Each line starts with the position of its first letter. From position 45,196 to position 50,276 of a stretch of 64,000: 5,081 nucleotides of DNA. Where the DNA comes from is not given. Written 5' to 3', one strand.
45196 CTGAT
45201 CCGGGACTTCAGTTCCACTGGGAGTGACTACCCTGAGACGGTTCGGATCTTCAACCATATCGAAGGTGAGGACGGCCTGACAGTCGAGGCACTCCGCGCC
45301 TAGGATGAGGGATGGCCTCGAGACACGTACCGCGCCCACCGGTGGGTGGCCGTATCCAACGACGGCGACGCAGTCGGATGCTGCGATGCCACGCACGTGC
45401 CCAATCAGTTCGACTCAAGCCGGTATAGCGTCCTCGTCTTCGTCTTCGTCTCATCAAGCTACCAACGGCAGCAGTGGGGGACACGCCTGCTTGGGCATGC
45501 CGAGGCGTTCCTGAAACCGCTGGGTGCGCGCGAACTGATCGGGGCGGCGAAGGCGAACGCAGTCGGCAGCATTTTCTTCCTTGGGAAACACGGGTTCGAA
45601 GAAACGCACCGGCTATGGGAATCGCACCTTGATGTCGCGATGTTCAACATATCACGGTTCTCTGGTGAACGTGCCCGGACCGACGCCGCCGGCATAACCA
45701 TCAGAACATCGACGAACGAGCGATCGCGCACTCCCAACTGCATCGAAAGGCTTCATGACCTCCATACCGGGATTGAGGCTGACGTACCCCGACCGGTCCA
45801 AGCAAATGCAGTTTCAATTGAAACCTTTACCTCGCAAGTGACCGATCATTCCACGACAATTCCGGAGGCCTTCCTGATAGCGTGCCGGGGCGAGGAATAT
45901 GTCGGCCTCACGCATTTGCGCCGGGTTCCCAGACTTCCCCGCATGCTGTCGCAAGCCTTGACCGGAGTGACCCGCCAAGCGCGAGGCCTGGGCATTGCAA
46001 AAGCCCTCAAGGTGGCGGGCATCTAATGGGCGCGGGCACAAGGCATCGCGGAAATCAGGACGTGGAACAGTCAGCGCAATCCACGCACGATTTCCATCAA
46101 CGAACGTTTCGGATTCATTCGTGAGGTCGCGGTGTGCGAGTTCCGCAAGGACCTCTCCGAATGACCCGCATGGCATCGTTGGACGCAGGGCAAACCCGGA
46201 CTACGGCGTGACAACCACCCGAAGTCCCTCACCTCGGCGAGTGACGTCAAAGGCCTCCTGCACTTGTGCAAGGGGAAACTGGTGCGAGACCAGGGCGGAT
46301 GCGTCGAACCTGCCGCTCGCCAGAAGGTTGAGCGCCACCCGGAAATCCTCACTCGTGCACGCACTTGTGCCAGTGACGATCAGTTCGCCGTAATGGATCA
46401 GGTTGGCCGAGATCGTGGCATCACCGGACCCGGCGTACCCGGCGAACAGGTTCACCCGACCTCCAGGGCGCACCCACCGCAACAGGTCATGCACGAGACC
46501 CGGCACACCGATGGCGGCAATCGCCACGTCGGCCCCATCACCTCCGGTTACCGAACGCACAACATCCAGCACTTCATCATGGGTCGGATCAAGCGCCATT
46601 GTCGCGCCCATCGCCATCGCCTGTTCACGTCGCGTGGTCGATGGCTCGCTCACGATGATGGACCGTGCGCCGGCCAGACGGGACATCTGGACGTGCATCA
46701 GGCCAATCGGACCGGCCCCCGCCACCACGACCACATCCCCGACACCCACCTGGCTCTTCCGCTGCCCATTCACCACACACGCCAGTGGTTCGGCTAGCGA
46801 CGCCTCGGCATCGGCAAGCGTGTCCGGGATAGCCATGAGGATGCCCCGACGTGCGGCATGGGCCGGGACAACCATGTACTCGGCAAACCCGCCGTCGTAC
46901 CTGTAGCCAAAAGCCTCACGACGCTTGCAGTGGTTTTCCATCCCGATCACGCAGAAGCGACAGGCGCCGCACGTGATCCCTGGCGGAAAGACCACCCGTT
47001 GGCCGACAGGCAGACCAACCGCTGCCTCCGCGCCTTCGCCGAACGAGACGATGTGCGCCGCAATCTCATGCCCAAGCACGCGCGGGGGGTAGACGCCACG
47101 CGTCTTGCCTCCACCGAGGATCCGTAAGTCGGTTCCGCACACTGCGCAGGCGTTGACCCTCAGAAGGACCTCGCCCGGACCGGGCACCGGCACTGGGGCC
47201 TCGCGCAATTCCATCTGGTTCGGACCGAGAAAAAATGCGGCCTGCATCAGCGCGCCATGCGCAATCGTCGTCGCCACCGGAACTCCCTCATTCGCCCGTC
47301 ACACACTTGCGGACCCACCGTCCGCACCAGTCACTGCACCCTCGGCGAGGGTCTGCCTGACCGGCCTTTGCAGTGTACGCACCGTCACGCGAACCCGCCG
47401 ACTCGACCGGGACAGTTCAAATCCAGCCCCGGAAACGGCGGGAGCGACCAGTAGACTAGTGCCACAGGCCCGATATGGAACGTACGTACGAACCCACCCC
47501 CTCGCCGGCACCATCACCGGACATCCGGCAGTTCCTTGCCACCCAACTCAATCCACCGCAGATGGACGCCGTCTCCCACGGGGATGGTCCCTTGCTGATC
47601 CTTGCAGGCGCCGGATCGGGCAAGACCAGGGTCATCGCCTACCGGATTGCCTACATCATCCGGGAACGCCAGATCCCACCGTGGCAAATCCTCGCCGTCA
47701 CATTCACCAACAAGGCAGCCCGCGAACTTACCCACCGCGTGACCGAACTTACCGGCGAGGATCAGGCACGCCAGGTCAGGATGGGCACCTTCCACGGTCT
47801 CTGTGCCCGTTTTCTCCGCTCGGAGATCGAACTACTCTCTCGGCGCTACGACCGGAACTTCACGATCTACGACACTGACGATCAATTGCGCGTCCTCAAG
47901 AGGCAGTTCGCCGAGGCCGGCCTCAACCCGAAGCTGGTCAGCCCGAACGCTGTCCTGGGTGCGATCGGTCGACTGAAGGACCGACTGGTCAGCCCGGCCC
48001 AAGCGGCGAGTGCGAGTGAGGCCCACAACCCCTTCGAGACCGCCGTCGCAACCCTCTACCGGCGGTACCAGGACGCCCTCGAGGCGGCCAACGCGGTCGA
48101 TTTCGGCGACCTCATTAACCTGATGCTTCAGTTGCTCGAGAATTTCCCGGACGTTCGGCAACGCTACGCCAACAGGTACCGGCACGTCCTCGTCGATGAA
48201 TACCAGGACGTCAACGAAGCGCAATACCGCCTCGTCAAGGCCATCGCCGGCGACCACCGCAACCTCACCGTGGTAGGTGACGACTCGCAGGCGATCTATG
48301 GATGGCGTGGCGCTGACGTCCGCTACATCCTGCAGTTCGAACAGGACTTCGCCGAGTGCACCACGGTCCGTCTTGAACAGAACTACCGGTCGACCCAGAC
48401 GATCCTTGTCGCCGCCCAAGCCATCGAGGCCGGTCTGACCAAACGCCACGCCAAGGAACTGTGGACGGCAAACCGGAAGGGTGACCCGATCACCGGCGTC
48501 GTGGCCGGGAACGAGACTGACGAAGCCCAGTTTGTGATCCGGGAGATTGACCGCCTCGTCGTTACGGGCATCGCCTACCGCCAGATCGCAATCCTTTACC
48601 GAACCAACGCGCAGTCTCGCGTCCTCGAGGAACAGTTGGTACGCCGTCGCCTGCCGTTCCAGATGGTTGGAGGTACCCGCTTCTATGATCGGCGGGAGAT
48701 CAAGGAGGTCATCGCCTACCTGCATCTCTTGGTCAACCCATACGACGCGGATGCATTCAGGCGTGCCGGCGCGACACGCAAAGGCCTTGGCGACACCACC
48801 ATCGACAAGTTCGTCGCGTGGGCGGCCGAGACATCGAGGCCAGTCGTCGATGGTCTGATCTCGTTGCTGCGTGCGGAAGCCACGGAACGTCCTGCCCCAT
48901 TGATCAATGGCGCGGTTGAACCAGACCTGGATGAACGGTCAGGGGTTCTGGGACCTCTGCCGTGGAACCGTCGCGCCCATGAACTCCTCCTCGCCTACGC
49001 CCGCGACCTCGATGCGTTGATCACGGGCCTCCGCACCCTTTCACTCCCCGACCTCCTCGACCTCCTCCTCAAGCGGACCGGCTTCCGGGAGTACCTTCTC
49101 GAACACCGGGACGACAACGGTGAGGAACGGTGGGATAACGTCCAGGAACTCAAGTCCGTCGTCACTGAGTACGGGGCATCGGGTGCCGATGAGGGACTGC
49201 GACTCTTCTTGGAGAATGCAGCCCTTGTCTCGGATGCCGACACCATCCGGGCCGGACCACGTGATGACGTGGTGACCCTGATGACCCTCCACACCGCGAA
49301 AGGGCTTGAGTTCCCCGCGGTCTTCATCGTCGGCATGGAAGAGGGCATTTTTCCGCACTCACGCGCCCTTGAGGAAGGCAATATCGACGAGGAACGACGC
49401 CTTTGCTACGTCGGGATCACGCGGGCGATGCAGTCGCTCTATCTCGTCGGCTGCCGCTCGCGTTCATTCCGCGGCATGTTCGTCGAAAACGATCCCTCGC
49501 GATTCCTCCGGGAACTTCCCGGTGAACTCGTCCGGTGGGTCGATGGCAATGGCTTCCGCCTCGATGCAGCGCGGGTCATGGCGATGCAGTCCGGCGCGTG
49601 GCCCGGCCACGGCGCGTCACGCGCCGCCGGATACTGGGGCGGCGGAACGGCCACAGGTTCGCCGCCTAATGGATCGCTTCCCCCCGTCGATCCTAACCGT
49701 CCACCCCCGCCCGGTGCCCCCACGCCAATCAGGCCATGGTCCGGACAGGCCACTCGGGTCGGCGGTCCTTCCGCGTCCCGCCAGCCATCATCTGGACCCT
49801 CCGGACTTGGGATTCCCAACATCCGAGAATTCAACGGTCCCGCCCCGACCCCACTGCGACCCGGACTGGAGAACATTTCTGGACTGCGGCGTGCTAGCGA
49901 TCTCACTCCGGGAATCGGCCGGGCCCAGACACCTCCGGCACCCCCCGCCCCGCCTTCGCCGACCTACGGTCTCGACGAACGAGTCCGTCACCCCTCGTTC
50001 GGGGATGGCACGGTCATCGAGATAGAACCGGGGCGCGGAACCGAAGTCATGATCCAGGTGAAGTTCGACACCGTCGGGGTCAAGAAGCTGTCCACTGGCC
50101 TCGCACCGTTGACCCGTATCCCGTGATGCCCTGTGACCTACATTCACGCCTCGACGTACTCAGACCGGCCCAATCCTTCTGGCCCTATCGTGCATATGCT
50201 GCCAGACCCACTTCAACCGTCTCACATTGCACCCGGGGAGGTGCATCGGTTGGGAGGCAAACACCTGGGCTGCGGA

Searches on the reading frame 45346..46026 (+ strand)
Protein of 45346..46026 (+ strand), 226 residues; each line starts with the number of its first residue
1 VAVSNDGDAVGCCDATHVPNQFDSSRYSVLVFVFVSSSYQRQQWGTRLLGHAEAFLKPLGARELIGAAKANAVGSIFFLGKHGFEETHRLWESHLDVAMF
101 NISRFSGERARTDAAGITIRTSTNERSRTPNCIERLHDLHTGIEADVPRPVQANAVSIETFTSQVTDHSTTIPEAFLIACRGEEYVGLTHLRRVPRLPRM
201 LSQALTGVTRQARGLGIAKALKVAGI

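Call 28: search_protein_families(library=pfam, proteins=[window:45346-46026:+], max_evalue=0.001)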
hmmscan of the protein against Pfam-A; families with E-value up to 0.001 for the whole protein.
window:45346-46026:+ (226 aa): 3 families
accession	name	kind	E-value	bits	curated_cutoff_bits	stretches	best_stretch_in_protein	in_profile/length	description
PF00583.31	Acetyltransf_1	-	2.5e-11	44.3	20.7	1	3-84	38-116/116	Acetyltransferase (GNAT) family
PF13508.13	Acetyltransf_7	-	1.7e-09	38.4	27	1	4-86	9-84/84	Acetyltransferase (GNAT) domain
PF13673.13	Acetyltransf_10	-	4.5e-06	27.1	23.6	0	27-88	51-111/128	Acetyltransferase (GNAT) domain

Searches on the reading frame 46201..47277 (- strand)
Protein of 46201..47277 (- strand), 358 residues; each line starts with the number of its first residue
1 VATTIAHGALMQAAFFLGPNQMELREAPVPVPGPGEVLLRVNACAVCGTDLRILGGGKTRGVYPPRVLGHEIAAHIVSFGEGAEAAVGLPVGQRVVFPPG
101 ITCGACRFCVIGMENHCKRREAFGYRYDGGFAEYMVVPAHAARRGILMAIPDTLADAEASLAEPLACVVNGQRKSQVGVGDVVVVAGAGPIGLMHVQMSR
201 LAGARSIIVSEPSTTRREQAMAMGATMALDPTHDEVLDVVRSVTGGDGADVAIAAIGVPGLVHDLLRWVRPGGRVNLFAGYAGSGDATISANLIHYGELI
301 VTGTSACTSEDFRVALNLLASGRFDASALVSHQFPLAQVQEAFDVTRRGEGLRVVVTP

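Call 28: search_protein_families(library=pfam, proteins=[window:46201-47277:-], max_evalue=0.001)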
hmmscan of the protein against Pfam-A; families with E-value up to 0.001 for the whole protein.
window:46201-47277:- (358 aa): 4 families
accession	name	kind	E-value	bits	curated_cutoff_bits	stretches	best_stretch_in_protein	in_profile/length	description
PF08240.17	ADH_N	-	2e-25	89.5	23.5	1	33-141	1-98/104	Alcohol dehydrogenase GroES-like domain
PF00107.32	ADH_zinc_N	-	7e-23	81.4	31.8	1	190-320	1-128/129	Zinc-binding dehydrogenase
PF16912.11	Glu_dehyd_C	-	1.2e-07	31.8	34.9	1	181-347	32-202/211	Glucose dehydrogenase C-terminus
PF13602.12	ADH_zinc_N_2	-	3e-06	28.6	27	1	224-348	2-125/134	Zinc-binding dehydrogenase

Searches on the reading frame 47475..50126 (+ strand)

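Call 28: search_protein_families(library=pfam, proteins=[window:47475-50126:+], max_evalue=0.001)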
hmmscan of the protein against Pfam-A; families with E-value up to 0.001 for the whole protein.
window:47475-50126:+ (883 aa): 8 families
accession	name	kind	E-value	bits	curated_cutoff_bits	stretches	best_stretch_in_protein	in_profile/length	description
PF00580.27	UvrD-helicase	-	6.8e-89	298.6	23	1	25-292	1-270/271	UvrD/REP helicase N-terminal domain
PF13361.12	UvrD_C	-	1.1e-69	236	25.6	1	298-660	1-348/350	UvrD-like helicase C-terminal domain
PF13245.12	AAA_19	-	3.4e-23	82.7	25.1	1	36-276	10-132/134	AAA domain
PF13538.12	UvrD_C_2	-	4.9e-09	36.3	27.4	1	601-658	3-52/52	UvrD-like helicase C-terminal domain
PF21196.3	PcrA_UvrD_tudor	-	1.2e-07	31.9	23.9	1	835-880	3-47/48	PcrA/UvrD tudor domain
PF13604.12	AAA_30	-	1.4e-06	28.6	27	0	222-323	81-174/191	AAA domain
PF01443.25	Viral_helicase1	-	0.00046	20.5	21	0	601-658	178-227/228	Viral superfamily 1 RNA helicase core domain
PF13087.12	AAA_12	-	0.00073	19.6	27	0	348-391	89-132/195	AAA domain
